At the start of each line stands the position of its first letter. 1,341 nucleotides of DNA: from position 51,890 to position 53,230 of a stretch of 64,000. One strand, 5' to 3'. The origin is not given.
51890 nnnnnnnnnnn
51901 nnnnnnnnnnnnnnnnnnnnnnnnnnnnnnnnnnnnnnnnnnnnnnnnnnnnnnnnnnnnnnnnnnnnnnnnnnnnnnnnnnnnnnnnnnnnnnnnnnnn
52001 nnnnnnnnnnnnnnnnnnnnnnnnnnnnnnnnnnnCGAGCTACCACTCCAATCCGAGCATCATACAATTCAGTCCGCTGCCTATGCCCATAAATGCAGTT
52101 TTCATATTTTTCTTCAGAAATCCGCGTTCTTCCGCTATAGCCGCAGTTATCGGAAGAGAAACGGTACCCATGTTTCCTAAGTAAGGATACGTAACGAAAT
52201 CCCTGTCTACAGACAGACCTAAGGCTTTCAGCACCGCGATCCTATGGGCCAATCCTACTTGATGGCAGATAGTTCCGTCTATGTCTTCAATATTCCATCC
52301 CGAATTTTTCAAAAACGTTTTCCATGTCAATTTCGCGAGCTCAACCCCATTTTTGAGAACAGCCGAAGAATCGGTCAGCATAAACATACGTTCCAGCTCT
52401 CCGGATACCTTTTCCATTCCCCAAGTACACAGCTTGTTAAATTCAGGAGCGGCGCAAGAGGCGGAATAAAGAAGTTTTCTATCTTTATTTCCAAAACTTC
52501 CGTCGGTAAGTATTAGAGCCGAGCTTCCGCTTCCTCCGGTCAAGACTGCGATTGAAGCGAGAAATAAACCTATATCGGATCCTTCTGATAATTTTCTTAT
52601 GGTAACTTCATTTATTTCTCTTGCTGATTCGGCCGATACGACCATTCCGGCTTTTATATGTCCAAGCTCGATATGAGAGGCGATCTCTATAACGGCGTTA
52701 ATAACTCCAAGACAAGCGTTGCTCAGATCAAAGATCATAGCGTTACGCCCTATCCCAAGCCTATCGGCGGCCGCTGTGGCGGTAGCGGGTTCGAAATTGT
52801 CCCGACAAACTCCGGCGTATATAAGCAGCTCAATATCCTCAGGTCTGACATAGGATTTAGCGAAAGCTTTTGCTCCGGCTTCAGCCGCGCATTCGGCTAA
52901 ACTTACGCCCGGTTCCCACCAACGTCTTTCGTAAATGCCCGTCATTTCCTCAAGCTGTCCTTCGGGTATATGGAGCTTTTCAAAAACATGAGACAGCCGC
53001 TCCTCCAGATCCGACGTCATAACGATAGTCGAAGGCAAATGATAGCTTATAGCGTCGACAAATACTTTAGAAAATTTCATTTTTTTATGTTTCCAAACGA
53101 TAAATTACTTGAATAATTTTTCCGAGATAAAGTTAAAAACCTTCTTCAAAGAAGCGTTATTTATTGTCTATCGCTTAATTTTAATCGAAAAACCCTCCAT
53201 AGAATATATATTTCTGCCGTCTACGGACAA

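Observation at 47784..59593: PfaC/Pfa3-like polyketide-type enzyme physically fused into an oleABCD olefin cluster with its own PPTase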

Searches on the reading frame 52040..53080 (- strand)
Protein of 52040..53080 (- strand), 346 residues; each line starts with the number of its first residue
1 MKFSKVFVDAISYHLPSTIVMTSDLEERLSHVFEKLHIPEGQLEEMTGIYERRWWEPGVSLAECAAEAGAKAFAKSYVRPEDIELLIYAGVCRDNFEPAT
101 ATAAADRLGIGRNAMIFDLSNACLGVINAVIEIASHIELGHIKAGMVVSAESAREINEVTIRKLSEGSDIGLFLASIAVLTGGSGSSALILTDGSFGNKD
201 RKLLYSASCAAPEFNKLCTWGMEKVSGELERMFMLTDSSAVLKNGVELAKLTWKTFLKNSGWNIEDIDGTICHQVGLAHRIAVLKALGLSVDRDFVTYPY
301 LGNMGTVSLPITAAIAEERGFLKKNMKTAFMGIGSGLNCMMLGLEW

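Call 4: search_protein_families(library=pfam, proteins=[window:52040-53080:-])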
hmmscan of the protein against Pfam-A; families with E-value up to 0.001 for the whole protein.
window:52040-53080:- (346 aa): 2 families
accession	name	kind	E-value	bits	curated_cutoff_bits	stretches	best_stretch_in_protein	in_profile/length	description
PF08541.16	ACP_syn_III_C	-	1.4e-15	57.7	26.6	1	257-346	1-90/90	3-Oxoacyl-[acyl-carrier-protein (ACP)] synthase III C terminal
PF00108.29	Thiolase_N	-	1.7e-06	28.1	26.4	1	59-153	21-115/260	Thiolase, N-terminal domain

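Call 5: search_protein_families(library=ncbifam, proteins=[window:52040-53080:-])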
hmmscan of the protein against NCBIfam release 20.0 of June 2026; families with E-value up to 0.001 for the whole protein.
window:52040-53080:- (346 aa): 12 families
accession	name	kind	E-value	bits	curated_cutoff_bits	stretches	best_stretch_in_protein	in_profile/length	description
NF006720.0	PRK09258.1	equivalog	1.1e-128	429.3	285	1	1-346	1-338/338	3-oxoacyl-ACP synthase III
NF006829.0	PRK09352.1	subfamily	4.7e-30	104.7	249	1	13-340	12-315/322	beta-ketoacyl-ACP synthase 3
TIGR00747.1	fabH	subfamily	6.9e-24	84.5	292.1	1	10-338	7-314/322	beta-ketoacyl-ACP synthase III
NF004623.0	PRK05963.1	equivalog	1.2e-21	77.4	437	1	14-338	14-320/328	beta-ketoacyl-ACP synthase III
NF005541.0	PRK07204.1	equivalog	6.1e-18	65.3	402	1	6-341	5-324/329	beta-ketoacyl-ACP synthase III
NF005308.0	PRK06840.1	equivalog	1.8e-11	43.7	315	1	5-140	4-131/339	3-oxoacyl-ACP synthase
NF003274.0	PRK04262.1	equivalog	1.3e-08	34.3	244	1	62-154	52-144/347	hydroxymethylglutaryl-CoA synthase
NF009519.0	PRK12880.1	equivalog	1.2e-06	28.1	436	1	2-291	4-286/353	beta-ketoacyl-ACP synthase III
NF005703.0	PRK07515.1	equivalog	3.1e-06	26.3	304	1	31-151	68-184/373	beta-ketoacyl-ACP synthase III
NF006516.0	PRK08963.1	equivalog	5.5e-05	22.1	560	1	72-164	48-140/436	acetyl-CoA C-acyltransferase FadI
TIGR01930.1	AcCoA-C-Actrans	subfamily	5.6e-05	22.2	240.55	1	62-154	22-114/385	acetyl-CoA C-acyltransferase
TIGR00748.1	HMG_CoA_syn_Arc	equivalog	0.00036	19.9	353.35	0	62-154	51-143/345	hydroxymethylglutaryl-CoA synthase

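Call 27: search_solved_structures(query=window:52040-53080:-, show_alignments=1)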
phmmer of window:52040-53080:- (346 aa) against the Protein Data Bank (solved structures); distinct sequences matched with E-value up to 0.001: 47.
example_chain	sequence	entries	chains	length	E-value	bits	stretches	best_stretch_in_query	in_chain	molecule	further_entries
3row_A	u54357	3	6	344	1.1e-49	172.7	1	6-346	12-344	3-oxoacyl-[ACP] synthase III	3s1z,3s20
3s21_A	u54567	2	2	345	1.2e-49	172.7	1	6-346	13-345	3-oxoacyl-[ACP] synthase III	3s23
5vxf_A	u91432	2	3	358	3.4e-49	171.1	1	6-346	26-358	3-oxoacyl-[ACP] synthase III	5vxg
5vxh_A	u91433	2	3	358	3.4e-49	171.1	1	6-346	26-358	3-oxoacyl-[ACP] synthase III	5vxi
5vxd_A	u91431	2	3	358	9.2e-49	169.7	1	6-346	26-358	3-oxoacyl-[ACP] synthase III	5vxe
6b2s_A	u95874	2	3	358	1.3e-48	169.3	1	6-346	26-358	3-oxoacyl-[ACP] synthase III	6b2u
6b2t_A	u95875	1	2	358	2.4e-48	168.4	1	6-346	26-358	3-oxoacyl-[ACP] synthase III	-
4kti_A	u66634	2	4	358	2.4e-48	168.4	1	6-346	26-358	3-oxoacyl-[ACP] synthase III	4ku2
4ktm_A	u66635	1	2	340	2.7e-48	168.2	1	6-346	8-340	3-oxoacyl-[ACP] synthase III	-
4ku3_A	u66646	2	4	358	3.3e-48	167.9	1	6-346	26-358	3-oxoacyl-[ACP] synthase III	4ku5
6b2r_A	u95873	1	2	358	3.4e-48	167.9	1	6-346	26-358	3-oxoacyl-[ACP] synthase III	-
3fk5_A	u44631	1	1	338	5.4e-48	167.2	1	15-346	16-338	3-oxoacyl-synthase III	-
4dfe_A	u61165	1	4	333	1.6e-21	80.2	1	13-337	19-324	3-oxoacyl-[acyl-carrier-protein] synthase 3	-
1zow_A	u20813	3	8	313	1.7e-19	73.6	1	38-185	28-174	3-oxoacyl-[acyl-carrier-protein] synthase III | 3-oxoacyl-[acyl-carrier-protein] synthase 3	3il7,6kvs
4ryb_A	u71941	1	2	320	6.1e-15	58.6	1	36-337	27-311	3-oxoacyl-[acyl-carrier-protein] synthase 3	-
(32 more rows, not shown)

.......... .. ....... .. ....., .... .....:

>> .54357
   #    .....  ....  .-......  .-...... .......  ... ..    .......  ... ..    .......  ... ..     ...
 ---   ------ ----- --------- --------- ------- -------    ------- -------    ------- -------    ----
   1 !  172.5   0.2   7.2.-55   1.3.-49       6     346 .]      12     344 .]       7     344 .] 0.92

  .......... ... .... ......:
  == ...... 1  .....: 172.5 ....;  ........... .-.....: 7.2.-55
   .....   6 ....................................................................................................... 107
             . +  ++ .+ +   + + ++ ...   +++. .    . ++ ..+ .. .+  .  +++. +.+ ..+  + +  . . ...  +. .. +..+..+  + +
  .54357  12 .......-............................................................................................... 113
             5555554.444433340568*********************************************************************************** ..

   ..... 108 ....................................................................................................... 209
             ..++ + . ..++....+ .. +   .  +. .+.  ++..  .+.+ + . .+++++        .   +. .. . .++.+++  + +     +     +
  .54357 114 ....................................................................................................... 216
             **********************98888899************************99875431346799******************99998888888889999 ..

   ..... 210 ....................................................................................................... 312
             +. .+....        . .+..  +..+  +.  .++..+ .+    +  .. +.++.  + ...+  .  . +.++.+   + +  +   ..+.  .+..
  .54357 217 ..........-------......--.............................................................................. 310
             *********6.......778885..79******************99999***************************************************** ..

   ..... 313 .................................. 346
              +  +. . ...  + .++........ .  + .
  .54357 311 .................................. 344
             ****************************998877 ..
